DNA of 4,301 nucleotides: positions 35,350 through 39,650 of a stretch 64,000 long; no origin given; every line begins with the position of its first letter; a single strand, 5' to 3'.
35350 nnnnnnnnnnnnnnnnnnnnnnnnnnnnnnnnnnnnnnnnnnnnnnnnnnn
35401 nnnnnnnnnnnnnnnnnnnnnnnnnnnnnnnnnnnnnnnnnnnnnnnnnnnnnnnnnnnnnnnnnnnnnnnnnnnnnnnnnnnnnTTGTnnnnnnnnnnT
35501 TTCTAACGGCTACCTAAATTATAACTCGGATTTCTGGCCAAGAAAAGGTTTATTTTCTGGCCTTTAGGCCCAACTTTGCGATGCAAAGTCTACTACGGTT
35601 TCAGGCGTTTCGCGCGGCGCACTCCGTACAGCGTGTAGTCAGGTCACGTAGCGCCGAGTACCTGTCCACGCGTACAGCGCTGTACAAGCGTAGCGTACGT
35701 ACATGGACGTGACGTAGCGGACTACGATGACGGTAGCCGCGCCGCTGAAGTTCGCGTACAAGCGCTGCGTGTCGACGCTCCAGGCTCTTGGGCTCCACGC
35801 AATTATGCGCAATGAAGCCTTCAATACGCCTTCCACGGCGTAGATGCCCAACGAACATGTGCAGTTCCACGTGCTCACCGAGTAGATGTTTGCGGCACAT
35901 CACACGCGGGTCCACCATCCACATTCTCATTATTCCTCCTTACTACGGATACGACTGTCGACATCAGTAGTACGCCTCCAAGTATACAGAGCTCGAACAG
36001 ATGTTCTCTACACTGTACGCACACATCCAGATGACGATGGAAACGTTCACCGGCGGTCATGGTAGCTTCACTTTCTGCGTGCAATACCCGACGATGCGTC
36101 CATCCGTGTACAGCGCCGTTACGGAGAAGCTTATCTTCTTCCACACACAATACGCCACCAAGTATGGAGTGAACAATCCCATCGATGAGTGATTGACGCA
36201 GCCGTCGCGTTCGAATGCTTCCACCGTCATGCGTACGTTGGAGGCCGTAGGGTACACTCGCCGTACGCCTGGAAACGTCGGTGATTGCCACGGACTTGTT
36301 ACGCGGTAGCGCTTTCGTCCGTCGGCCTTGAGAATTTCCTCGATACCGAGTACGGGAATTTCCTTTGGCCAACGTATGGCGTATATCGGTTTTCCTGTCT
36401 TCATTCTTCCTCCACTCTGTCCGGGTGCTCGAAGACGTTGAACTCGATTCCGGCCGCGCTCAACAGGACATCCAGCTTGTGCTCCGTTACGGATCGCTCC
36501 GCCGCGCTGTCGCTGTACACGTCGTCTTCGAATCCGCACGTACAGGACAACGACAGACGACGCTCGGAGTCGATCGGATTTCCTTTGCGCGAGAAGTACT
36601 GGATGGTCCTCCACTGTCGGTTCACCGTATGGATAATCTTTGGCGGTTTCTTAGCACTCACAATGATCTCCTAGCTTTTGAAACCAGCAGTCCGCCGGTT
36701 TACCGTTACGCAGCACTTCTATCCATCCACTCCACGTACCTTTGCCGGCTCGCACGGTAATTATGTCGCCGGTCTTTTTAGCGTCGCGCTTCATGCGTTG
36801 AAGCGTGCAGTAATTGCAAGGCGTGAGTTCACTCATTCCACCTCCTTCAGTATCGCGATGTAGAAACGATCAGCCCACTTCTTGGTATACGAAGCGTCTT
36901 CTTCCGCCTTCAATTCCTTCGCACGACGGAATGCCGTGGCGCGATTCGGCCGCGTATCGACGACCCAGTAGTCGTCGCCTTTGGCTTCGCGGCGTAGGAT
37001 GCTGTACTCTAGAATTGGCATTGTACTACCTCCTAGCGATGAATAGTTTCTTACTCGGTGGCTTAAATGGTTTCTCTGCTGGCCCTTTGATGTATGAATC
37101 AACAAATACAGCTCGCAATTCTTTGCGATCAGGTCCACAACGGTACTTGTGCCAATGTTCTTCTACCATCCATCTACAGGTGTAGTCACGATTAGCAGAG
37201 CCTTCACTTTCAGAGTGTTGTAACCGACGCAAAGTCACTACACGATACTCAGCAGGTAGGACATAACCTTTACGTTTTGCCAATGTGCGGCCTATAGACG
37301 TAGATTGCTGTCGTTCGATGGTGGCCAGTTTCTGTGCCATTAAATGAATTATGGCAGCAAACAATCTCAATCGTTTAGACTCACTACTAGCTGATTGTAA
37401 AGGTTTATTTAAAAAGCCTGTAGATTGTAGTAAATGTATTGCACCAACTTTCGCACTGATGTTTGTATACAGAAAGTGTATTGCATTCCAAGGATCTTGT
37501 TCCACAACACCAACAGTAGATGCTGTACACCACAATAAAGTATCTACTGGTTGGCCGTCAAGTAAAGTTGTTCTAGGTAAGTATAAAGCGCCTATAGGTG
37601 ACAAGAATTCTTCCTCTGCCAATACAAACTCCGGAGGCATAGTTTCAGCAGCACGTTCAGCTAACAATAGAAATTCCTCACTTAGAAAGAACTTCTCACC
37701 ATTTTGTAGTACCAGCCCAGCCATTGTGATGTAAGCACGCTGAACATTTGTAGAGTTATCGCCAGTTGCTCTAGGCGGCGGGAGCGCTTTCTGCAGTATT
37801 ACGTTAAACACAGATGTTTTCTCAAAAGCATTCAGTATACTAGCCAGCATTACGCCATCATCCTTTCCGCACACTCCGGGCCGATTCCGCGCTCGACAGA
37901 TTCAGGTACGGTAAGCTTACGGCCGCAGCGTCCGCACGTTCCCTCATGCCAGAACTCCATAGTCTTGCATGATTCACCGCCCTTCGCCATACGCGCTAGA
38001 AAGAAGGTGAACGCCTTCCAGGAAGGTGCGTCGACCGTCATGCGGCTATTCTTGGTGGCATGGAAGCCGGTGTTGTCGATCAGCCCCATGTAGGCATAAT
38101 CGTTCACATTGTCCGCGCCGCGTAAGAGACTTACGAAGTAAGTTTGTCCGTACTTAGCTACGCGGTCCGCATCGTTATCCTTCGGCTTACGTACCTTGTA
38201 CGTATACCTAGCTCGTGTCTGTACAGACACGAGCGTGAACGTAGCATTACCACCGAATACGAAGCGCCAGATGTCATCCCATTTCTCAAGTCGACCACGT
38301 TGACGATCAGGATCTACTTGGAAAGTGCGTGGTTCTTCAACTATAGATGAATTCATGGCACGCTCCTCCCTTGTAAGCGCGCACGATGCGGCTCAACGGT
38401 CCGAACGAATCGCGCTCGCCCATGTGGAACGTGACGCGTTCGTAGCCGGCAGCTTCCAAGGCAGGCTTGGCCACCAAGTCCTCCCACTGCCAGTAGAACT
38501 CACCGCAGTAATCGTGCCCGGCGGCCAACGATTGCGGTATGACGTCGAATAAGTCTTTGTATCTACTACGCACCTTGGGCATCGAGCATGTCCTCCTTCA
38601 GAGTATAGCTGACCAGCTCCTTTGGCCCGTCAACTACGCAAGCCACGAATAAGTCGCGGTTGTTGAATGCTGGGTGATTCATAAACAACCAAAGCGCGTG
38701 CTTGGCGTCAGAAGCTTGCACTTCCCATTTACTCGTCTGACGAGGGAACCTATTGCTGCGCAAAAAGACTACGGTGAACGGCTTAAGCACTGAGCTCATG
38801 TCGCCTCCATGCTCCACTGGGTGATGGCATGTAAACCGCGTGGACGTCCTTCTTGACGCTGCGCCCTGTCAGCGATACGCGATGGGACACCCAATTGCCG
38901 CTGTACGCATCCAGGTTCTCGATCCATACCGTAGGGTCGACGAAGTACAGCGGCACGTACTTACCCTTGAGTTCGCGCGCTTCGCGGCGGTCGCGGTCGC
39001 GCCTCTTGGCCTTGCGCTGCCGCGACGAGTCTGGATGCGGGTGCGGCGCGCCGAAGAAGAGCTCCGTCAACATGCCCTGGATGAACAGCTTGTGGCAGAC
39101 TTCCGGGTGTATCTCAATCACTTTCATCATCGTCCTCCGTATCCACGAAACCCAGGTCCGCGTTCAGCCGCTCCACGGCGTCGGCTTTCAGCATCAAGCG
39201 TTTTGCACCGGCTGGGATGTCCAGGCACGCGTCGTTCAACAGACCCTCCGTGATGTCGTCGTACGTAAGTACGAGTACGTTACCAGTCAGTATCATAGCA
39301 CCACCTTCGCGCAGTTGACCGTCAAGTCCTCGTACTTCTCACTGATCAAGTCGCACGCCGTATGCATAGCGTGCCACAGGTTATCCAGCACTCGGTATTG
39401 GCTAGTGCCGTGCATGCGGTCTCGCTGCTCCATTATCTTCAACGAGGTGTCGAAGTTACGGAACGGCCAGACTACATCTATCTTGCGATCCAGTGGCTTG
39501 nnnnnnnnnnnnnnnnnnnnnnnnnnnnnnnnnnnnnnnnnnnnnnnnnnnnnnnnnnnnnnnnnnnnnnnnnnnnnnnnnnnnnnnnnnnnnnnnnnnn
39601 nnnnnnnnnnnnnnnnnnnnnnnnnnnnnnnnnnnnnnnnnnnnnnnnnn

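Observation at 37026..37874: Low-GC island: 282-aa gene of foreign composition inside the early operon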

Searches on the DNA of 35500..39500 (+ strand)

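Call 6: search_dna_similar(query=window:35500-39500:+, collection=phages, mode=near, max_rows=30)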
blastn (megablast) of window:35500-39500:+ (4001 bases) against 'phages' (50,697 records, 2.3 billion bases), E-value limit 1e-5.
No match.

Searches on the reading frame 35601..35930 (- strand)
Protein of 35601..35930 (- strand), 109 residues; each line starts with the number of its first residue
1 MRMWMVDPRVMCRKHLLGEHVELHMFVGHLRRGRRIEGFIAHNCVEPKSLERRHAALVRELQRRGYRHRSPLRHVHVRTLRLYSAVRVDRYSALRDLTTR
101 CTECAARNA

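Call 12: search_protein_families(library=pfam, proteins=[window:35601-35930:-], max_evalue=0.01)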
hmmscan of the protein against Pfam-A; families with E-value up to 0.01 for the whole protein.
window:35601-35930:- (109 aa): 1 family
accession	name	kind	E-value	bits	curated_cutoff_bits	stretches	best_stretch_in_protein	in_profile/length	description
PF03013.19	Pyr_excise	-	7.6e-15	55.5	23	1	1-72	1-79/81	Pyrimidine dimer DNA glycosylase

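Call 13: search_protein_families(library=phrogs, proteins=[window:35601-35930:-], max_evalue=0.001)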
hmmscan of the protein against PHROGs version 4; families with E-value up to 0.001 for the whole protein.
window:35601-35930:- (109 aa): 1 family
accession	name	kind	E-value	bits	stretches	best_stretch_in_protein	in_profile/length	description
phrog_1183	-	DNA, RNA and nucleotide metabolism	6.9e-08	33.4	1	2-73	3-90/139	endonuclease V N-glycosylase UV repair enzyme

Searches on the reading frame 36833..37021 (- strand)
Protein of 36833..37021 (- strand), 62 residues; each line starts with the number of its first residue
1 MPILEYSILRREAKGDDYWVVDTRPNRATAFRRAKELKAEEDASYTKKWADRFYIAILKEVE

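Call 12: search_protein_families(library=pfam, proteins=[window:36833-37021:-], max_evalue=0.01)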
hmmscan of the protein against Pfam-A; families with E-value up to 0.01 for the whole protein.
window:36833-37021:- (62 aa): 0 families

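Call 13: search_protein_families(library=phrogs, proteins=[window:36833-37021:-], max_evalue=0.001)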
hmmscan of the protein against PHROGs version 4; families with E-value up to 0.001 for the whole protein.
window:36833-37021:- (62 aa): 0 families
